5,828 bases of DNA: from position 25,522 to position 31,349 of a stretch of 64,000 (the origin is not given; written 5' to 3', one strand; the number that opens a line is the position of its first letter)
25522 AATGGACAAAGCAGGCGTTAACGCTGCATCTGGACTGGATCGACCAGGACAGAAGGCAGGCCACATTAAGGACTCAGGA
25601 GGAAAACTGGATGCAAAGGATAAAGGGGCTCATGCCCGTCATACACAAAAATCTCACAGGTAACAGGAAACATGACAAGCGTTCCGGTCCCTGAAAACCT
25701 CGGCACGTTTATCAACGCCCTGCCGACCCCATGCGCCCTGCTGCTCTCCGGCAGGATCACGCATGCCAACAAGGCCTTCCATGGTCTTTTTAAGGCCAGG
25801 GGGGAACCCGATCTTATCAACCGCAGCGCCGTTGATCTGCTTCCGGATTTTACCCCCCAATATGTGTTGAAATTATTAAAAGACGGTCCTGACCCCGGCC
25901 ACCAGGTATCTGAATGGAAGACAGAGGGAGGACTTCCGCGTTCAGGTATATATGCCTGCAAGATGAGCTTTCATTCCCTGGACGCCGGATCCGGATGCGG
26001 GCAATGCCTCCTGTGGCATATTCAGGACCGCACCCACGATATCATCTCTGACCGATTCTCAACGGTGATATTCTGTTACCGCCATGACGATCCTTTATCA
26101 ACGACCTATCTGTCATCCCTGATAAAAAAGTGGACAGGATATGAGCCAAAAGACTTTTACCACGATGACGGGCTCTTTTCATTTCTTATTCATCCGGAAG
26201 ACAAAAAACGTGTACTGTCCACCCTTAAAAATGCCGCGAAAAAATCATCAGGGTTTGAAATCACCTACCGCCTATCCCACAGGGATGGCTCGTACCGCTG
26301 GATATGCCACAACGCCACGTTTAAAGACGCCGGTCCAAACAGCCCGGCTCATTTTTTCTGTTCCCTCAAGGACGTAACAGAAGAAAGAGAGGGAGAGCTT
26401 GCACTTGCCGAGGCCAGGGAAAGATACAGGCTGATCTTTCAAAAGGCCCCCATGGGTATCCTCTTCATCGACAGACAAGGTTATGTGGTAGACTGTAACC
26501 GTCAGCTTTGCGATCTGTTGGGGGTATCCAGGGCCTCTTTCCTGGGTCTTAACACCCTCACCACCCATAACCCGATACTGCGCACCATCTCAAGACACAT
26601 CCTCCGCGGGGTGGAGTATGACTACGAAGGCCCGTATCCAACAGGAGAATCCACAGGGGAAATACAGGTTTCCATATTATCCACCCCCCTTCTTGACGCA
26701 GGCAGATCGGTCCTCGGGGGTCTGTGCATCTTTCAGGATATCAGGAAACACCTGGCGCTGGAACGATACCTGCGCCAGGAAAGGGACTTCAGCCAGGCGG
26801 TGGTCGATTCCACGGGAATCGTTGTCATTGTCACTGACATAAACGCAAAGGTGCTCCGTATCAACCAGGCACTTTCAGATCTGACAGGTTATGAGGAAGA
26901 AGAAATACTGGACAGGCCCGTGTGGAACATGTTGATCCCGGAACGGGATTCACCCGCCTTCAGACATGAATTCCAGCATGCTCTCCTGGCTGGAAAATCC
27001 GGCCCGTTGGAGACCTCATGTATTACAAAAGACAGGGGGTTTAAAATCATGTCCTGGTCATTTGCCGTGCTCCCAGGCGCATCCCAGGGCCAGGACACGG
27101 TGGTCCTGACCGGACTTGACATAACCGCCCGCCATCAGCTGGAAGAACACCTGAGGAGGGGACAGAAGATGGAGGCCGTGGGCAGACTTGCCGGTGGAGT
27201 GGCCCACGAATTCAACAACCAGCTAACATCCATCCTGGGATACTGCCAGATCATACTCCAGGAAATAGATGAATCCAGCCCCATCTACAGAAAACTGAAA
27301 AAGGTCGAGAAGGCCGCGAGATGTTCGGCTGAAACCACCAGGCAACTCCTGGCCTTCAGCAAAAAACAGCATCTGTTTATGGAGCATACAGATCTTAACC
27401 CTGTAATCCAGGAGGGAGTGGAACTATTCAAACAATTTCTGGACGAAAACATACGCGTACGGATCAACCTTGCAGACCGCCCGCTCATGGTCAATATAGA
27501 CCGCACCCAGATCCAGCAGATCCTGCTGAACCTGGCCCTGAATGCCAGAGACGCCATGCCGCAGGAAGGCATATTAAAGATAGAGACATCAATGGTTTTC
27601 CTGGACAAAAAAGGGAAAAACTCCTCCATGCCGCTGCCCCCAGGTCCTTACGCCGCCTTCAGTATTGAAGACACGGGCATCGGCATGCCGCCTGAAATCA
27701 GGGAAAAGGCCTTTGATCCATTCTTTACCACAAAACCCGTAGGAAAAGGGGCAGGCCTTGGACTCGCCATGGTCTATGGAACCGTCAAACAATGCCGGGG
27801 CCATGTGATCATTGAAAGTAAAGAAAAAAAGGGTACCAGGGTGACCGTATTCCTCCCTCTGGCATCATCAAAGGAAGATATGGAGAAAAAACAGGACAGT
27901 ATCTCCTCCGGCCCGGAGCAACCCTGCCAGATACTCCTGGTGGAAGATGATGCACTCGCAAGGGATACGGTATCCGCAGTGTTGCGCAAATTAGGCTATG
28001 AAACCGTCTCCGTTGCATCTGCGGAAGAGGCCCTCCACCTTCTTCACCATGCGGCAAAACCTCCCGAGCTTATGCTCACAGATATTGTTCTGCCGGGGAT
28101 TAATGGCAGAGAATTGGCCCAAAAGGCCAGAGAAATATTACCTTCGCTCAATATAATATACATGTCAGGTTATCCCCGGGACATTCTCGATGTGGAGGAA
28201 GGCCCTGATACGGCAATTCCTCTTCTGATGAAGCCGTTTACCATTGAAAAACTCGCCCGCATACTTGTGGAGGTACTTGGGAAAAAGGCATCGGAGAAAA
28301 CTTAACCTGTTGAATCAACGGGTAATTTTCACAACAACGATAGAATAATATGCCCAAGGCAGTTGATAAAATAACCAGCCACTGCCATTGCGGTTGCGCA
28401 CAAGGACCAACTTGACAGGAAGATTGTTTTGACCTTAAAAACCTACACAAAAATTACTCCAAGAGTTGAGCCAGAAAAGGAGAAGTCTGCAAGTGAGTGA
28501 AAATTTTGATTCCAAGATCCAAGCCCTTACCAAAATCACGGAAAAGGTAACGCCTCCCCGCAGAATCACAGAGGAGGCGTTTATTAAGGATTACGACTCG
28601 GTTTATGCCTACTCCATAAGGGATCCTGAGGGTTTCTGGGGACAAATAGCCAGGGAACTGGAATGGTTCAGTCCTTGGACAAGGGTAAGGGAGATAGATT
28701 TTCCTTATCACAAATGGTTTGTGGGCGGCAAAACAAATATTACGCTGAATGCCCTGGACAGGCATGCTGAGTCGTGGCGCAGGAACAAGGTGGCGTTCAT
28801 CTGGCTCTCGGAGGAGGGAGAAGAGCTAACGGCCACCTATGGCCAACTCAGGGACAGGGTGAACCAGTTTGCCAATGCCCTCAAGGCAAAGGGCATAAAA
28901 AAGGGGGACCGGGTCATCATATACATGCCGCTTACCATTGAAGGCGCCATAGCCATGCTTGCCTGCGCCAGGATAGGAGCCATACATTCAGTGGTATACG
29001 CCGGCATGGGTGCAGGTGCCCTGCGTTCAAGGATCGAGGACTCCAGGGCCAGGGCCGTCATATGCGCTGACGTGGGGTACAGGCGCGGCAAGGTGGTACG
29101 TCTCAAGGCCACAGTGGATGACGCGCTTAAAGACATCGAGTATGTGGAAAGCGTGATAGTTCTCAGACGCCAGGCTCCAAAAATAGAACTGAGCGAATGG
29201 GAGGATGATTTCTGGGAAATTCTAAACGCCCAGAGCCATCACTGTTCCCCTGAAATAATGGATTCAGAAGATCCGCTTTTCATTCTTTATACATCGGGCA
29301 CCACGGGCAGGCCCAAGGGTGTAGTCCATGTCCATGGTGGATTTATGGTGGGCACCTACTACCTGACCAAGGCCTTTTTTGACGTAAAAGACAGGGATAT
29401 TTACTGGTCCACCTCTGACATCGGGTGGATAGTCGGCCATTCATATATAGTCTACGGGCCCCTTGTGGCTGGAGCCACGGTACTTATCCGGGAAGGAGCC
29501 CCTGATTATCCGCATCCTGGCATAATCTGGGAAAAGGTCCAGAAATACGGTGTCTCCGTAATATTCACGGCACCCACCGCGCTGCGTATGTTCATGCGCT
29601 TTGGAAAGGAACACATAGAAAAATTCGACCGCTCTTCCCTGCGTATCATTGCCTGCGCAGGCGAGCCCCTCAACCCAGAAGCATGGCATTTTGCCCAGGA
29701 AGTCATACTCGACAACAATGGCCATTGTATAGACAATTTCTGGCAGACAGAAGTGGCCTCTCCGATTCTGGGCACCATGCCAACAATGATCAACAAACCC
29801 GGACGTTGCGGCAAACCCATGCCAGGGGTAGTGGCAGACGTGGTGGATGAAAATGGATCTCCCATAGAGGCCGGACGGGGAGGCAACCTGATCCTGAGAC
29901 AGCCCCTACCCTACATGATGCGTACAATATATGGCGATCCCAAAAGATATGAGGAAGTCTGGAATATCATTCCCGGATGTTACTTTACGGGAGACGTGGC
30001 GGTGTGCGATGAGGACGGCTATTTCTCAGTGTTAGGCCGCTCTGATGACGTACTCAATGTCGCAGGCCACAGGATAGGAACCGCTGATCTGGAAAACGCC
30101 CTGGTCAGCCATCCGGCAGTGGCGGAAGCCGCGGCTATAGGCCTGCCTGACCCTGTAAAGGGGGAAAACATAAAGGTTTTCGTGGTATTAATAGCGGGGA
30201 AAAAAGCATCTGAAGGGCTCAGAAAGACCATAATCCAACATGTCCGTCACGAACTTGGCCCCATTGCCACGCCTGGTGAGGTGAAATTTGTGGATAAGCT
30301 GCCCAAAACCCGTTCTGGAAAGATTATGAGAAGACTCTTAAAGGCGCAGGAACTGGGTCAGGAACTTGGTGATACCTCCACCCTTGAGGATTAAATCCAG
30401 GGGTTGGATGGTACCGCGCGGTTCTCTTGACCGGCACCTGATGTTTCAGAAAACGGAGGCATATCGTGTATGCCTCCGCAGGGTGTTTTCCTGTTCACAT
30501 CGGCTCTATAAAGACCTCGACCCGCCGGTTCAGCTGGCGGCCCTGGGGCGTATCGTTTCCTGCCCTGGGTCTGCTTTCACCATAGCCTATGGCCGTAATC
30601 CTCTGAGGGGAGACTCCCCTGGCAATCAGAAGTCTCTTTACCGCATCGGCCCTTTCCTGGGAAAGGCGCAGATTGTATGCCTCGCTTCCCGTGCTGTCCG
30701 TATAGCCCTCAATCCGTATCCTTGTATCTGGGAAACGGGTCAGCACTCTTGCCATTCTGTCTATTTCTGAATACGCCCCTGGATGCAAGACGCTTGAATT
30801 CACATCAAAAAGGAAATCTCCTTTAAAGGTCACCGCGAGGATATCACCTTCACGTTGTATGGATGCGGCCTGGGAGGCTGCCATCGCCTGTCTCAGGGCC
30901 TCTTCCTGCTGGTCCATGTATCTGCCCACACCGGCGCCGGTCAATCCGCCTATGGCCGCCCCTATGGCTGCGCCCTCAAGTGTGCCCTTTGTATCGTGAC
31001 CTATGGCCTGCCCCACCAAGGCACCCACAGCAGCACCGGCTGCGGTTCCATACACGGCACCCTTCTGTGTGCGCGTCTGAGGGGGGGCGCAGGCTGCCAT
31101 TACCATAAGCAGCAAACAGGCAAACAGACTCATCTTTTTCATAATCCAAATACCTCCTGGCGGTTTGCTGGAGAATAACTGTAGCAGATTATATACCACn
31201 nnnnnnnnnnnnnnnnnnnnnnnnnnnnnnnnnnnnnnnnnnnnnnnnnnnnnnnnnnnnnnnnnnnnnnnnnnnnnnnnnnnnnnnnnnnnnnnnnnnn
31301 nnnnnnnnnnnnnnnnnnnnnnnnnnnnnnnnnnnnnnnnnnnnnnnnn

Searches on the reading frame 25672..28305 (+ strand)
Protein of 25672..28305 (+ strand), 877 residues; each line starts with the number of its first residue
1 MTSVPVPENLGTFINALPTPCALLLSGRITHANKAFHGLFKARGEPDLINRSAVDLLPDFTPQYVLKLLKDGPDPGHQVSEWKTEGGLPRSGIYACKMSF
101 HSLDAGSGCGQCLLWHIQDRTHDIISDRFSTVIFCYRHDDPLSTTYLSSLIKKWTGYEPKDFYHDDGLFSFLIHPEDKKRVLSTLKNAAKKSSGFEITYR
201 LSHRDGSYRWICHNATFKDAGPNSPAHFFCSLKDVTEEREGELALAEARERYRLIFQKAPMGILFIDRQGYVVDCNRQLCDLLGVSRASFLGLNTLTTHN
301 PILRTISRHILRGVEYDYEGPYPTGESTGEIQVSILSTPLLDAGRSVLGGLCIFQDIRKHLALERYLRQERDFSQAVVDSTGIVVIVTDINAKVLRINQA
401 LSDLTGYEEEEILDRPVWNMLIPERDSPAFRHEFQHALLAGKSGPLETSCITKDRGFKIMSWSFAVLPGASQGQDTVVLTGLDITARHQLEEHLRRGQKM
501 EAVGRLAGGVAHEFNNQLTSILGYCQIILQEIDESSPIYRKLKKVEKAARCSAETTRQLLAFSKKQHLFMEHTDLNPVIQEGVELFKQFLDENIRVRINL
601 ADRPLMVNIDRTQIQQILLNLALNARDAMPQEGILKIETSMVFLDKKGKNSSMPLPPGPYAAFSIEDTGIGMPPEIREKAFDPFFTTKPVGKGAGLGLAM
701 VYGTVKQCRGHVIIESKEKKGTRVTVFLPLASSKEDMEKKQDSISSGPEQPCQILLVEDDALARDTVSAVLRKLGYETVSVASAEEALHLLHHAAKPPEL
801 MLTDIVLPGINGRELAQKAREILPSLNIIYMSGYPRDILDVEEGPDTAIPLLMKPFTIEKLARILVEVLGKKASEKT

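Call 8: search_protein_families(library=pfam, proteins=[window:25672-28305:+])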
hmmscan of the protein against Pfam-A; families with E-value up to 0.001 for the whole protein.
window:25672-28305:+ (877 aa): 9 families
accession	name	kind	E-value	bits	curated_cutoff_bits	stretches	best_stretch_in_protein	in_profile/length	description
PF00989.32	PAS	-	1.3e-24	86.8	22.6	2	250-357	1-113/113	PAS fold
PF13426.13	PAS_9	-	1.4e-24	86.8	27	2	383-485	4-102/103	PAS domain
PF08447.18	PAS_3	-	1.4e-21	77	25.6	2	145-214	2-71/89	PAS fold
PF02518.31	HATPase_c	-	1.5e-20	74.2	26.4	1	610-731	2-110/111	Histidine kinase-, DNA gyrase B-, and HSP90-like ATPase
PF08448.16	PAS_4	-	2.2e-20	73.4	23.1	2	379-489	2-110/110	PAS fold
PF13188.13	PAS_8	-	1.6e-18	66.4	21.8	1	250-304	1-55/65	PAS domain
PF00072.30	Response_reg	-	2e-14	54.2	30.2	1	754-863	1-108/111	Response regulator receiver domain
PF00512.31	HisKA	-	2.3e-05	24.8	26.9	1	504-567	3-65/66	His Kinase A (phospho-acceptor) domain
PF14598.12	PAS_11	-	0.00042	20.7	25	0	172-240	40-108/109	PAS domain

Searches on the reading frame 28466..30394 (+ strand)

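Call 8: search_protein_families(library=pfam, proteins=[window:28466-30394:+])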
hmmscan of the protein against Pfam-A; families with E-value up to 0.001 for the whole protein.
window:28466-30394:+ (642 aa): 3 families
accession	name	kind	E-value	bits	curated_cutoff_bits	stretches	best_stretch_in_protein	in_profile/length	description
PF00501.34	AMP-binding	-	6e-88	295.7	29.9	1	98-488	2-383/384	AMP-binding enzyme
PF13193.12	AMP-binding_C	-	5.4e-27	95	24.5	1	542-619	2-76/76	AMP-binding enzyme C-terminal domain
PF16177.11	ACAS_N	-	9.2e-21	73.9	27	1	43-96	1-55/55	Acetyl-coenzyme A synthetase N-terminus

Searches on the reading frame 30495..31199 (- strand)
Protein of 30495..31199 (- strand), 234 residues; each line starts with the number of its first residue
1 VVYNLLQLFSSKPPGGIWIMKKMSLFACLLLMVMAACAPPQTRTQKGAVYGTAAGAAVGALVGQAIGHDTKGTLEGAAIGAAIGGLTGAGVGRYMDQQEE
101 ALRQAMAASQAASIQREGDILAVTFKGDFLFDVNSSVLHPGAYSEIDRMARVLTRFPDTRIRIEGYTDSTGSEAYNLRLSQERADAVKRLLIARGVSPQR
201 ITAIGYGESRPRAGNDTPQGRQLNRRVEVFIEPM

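Call 8: search_protein_families(library=pfam, proteins=[window:30495-31199:-])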
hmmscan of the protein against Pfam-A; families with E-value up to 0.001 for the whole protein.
window:30495-31199:- (234 aa): 4 families
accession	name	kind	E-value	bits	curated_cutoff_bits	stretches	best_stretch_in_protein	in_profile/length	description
PF00691.25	OmpA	-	2e-27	95.9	27.2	1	130-225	1-98/98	OmpA family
PF13488.11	Gly-zipper_Omp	-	3.9e-12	46.3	25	1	51-99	2-46/46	Glycine zipper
PF13441.11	Gly-zipper_YMGG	-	2.3e-10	40.5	28.9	1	46-94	1-45/45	YMGG-like Gly-zipper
PF05433.20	Rick_17kDa_Anti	-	1.3e-07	31.8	24.2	1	51-92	2-43/43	Glycine zipper 2TM domain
